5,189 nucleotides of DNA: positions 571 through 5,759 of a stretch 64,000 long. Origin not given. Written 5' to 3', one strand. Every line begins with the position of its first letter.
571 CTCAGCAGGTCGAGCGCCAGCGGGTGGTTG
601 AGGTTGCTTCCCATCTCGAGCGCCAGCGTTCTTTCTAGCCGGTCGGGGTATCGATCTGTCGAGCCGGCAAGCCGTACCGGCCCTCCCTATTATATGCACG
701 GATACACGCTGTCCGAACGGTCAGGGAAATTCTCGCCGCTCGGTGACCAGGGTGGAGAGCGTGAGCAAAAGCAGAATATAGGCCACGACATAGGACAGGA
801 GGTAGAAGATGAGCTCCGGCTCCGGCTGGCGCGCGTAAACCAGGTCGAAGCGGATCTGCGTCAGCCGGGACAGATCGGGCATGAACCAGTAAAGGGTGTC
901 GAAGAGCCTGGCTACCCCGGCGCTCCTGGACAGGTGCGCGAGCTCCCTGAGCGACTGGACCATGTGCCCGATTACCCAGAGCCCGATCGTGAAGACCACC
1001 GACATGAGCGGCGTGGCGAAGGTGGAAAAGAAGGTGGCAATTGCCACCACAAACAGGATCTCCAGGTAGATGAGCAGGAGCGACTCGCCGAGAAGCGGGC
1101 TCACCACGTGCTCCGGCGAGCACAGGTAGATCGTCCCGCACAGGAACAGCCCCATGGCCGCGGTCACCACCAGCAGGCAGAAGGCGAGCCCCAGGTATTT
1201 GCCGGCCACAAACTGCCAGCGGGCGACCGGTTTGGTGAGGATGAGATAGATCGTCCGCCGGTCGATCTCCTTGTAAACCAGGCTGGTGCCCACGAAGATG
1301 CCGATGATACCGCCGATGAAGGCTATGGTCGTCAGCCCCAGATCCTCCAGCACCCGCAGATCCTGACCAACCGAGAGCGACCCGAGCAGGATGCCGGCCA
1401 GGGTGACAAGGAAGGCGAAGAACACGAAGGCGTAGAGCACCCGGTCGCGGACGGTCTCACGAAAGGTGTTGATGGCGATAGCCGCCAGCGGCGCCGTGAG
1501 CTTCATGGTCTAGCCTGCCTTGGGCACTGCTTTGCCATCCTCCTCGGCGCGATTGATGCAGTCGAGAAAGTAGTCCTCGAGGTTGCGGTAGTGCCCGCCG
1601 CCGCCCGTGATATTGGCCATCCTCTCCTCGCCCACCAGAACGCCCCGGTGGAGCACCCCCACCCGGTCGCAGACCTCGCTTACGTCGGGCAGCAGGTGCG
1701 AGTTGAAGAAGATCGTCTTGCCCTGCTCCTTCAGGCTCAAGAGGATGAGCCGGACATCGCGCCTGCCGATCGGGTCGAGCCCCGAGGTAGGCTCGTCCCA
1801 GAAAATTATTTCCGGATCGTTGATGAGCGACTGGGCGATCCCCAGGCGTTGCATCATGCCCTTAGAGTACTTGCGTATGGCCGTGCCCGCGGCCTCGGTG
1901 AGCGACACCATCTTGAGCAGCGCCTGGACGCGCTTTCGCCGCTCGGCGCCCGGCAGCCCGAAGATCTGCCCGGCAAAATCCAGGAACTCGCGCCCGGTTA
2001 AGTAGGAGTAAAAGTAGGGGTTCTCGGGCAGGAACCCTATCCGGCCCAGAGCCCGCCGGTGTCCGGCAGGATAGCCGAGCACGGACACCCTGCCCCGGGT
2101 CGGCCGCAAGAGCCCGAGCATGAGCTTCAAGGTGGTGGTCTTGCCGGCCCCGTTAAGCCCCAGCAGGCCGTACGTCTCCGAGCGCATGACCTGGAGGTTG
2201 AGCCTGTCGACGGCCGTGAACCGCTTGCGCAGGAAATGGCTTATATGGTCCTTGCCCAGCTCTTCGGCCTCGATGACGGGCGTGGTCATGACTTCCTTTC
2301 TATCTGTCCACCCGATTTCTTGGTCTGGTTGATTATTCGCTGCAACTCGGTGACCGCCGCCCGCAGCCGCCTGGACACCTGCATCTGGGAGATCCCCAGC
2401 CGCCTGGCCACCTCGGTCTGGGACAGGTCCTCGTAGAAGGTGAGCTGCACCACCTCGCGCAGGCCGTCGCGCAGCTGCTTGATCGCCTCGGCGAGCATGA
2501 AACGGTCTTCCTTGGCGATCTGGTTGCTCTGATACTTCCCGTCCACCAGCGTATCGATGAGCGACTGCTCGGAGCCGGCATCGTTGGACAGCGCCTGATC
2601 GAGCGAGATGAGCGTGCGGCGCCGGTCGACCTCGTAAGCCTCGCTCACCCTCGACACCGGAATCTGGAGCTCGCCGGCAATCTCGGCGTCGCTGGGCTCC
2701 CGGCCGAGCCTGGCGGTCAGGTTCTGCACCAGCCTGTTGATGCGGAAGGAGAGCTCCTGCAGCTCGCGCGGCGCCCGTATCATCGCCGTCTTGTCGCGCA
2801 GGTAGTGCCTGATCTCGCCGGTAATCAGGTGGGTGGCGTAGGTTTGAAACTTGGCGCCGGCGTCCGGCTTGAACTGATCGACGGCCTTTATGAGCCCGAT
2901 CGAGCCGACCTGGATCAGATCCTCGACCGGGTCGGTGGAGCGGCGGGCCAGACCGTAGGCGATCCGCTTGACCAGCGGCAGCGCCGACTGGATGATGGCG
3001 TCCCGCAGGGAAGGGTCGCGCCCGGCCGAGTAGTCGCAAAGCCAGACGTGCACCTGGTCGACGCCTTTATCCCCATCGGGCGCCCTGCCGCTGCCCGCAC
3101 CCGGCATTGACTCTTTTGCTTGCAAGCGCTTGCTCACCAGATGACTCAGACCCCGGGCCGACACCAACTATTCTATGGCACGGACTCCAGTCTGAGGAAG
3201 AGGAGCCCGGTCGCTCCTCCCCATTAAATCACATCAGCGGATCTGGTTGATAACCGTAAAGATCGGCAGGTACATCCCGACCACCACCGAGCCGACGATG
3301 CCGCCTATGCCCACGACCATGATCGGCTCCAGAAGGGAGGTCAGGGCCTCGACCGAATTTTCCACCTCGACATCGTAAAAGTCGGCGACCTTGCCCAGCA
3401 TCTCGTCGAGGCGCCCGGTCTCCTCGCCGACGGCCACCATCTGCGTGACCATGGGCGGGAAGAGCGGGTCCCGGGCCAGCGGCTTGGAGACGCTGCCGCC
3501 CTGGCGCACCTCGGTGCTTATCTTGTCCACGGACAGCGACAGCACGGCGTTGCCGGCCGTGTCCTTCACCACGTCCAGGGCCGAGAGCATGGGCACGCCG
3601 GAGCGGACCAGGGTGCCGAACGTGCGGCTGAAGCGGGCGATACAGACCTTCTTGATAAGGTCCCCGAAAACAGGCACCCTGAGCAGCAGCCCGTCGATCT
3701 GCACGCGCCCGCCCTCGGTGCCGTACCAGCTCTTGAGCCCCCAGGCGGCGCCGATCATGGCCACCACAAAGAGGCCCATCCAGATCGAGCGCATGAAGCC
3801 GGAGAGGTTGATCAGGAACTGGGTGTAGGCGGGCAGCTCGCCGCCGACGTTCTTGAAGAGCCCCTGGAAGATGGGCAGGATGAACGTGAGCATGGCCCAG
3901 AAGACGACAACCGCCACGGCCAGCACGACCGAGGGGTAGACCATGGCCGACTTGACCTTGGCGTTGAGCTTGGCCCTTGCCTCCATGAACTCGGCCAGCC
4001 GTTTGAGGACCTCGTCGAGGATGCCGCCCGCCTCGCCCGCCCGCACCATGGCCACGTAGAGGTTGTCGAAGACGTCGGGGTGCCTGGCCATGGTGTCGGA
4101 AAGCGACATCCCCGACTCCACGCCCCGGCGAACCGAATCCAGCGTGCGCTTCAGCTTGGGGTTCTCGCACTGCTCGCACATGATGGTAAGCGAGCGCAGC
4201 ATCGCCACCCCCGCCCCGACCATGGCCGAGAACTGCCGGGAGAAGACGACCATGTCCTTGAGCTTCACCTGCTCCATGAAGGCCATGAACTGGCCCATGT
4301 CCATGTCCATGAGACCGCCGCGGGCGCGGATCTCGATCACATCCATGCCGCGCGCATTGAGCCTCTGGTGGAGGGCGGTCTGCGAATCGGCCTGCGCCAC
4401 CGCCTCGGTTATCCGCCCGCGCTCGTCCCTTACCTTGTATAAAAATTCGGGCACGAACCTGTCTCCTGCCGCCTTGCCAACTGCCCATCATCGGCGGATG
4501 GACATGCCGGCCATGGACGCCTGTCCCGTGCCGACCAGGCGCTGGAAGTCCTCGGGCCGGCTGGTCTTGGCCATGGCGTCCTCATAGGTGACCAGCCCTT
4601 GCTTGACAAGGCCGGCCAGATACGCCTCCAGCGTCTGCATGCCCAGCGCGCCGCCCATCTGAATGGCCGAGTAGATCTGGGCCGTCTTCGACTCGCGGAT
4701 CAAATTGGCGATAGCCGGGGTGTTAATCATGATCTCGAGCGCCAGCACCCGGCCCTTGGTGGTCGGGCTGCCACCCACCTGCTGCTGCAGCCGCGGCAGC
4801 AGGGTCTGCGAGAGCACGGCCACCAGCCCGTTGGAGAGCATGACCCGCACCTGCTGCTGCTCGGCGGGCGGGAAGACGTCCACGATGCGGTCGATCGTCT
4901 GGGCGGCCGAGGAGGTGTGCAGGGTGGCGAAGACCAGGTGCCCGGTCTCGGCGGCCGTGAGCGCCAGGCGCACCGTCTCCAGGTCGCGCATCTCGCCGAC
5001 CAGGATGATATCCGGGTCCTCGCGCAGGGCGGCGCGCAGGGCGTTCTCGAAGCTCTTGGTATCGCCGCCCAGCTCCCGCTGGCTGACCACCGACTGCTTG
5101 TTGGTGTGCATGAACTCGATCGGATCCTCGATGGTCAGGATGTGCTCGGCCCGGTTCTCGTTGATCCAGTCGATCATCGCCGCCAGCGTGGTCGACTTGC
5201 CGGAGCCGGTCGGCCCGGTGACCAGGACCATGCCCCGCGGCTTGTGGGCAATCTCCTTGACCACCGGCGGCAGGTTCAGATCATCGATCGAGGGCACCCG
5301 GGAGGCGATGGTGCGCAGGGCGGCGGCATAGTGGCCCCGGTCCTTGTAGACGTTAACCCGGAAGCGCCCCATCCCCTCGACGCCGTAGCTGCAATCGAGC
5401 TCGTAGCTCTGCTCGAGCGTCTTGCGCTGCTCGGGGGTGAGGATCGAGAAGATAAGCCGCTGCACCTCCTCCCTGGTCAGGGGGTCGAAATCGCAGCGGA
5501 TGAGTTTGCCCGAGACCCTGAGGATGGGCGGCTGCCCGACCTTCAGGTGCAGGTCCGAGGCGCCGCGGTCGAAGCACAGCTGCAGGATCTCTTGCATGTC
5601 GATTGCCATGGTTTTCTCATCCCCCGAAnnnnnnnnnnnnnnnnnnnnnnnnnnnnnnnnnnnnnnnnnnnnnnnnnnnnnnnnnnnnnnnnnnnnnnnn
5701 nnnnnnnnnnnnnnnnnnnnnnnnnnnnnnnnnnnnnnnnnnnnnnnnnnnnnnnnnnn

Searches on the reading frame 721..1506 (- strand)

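Call 61: search_protein_families(library=pfam, proteins=[window:721-1506:-], max_evalue=0.0001)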
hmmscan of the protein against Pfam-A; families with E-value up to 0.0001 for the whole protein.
window:721-1506:- (261 aa): 3 families
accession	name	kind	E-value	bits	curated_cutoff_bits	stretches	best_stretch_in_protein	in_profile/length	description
PF12679.13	ABC2_membrane_2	-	8.9e-14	51.8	27.2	1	9-250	2-242/283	ABC-2 family transporter protein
PF12730.13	ABC2_membrane_4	-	4.4e-06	27.2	27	1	22-171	13-174/179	ABC-2 family transporter protein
PF13346.12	ABC2_membrane_5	-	6.4e-05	23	25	1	56-184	34-162/205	ABC-2 family transporter protein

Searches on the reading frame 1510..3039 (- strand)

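Call 9: search_protein_families(library=pfam, proteins=[window:1510-3039:-], max_evalue=0.001)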
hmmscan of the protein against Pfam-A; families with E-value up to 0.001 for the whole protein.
window:1510-3039:- (509 aa): 2 families
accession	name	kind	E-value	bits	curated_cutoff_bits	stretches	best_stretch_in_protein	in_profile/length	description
PF00005.33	ABC_tran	-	5.4e-26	92.3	25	1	278-419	2-137/137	ABC transporter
PF13304.12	AAA_21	-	5.9e-06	27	27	0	383-448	230-298/304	AAA domain, putative AbiEii toxin, Type IV TA system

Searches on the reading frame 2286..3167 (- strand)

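Call 61: search_protein_families(library=pfam, proteins=[window:2286-3167:-], max_evalue=0.0001)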
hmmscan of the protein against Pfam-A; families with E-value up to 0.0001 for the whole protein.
window:2286-3167:- (293 aa): 6 families
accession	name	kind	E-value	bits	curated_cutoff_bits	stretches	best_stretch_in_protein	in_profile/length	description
PF04542.20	Sigma70_r2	-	8e-17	61.2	24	1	59-127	2-69/71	Sigma-70 region 2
PF04545.22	Sigma70_r4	-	1.2e-13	50.8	24.1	1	228-276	1-49/50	Sigma-70, region 4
PF04539.22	Sigma70_r3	-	1.7e-13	50.9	25.3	1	142-200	5-63/78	Sigma-70 region 3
PF08281.18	Sigma70_r4_2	-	7.1e-09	35.6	25.7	1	224-274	3-53/54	Sigma-70, region 4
PF07638.17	Sigma70_ECF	-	1.5e-05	25.4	21.1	1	217-277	118-181/185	ECF sigma factor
PF13384.12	HTH_23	-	2e-05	24.7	24.6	0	245-270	15-40/50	Homeodomain-like domain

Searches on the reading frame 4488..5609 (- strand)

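Call 9: search_protein_families(library=pfam, proteins=[window:4488-5609:-], max_evalue=0.001)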
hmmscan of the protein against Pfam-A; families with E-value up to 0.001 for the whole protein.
window:4488-5609:- (373 aa): 6 families
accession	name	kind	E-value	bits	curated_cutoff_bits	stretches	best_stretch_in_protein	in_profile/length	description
PF00437.27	T2SSE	-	2.2e-49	168.5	24.9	1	117-315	134-342/370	Type II/IV secretion system protein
PF25199.1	nSTAND_NTPase5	-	1.6e-05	25.2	34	1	119-165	35-81/145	Novel STAND NTPase 5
PF13401.12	AAA_22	-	2e-05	25.3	27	1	124-163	4-33/130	AAA domain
PF13555.12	AAA_29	-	2.6e-05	24.3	27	1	120-146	17-43/61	P-loop containing region of AAA domain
PF13604.12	AAA_30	-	3.5e-05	24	27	1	116-212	9-102/191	AAA domain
PF13191.12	AAA_16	-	0.00069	20.6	32.6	0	123-152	23-51/167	AAA ATPase domain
